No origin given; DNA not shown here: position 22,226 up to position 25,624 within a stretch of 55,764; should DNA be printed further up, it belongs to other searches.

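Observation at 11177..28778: Recurrent 12-bp palindrome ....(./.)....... found only in 5' intergenic regions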

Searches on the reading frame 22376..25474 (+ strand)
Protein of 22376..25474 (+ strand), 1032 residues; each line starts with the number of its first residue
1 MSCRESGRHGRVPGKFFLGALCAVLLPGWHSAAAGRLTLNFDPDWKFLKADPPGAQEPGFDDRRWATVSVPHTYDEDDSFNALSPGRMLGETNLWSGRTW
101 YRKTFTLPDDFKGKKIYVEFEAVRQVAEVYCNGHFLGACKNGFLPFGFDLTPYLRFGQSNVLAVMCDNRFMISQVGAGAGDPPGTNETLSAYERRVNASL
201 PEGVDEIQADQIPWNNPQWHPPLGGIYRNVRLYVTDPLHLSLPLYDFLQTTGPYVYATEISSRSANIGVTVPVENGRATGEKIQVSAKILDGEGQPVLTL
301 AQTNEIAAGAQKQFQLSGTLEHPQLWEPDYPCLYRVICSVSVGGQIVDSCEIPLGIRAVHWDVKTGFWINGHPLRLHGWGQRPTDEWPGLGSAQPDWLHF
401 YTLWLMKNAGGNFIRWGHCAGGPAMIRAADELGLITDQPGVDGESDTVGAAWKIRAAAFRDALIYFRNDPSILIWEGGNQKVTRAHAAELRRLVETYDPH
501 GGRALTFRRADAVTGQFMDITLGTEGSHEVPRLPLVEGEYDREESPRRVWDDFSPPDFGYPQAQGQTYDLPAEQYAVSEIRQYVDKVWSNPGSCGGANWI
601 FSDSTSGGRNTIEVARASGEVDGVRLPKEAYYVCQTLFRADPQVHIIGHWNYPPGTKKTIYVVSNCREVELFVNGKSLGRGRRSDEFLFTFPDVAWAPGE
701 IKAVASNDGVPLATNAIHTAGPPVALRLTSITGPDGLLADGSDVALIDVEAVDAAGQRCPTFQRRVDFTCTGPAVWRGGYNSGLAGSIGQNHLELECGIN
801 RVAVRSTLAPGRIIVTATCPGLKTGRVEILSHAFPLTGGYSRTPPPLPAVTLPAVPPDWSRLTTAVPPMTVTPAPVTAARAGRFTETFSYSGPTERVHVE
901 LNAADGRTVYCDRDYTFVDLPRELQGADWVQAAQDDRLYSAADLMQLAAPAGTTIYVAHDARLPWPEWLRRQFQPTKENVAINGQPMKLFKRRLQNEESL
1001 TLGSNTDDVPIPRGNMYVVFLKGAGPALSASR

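Call 8: search_protein_families(library=pfam, proteins=[window:22376-25474:+], max_evalue=0.001)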
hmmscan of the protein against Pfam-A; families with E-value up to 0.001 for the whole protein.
window:22376-25474:+ (1032 aa): 8 families
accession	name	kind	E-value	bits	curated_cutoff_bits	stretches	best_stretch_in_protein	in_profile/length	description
PF02837.24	Glyco_hydro_2_N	-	7.2e-21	75.3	28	1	41-166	4-133/169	Glycosyl hydrolases family 2, sugar binding domain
PF16355.11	DUF4982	-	2.4e-16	59.8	23.9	1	655-710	1-58/61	Domain of unknown function (DUF4982)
PF18565.7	Glyco_hydro2_C5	-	1.6e-14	54.1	32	1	737-827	10-102/103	Glycoside hydrolase family 2 C-terminal domain 5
PF00703.27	Glyco_hydro_2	-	1.6e-13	51.9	23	1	258-357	10-109/109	Glycosyl hydrolases family 2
PF22666.2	Glyco_hydro_2_N2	-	6.1e-10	39.9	27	1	95-169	44-120/167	Glycosyl hydrolase 2 galactose-binding domain-like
PF13364.12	BetaGal_ABD2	-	0.00018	22.6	23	0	60-168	1-108/112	Beta-galactosidase second all-beta domain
PF21467.3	BetaGal_gal-bd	-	0.00054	20.5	27.3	0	99-137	2-38/62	Beta-galactosidase, galactose-binding domain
PF02836.23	Glyco_hydro_2_C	-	0.00058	19.5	21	0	366-510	7-163/302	Glycosyl hydrolases family 2, TIM barrel domain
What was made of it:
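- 22376..25474 (+): GH2-family glycosidase; target gene. Pfam (call 8); site 5 lies upstream.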

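Call 9: find_encoding_contigs(protein=window:22376-25474:+, flank=10000, max_places=6)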
Protein window:22376-25474:+ (1032 aa): no gene with exactly this product is on record in the collection.
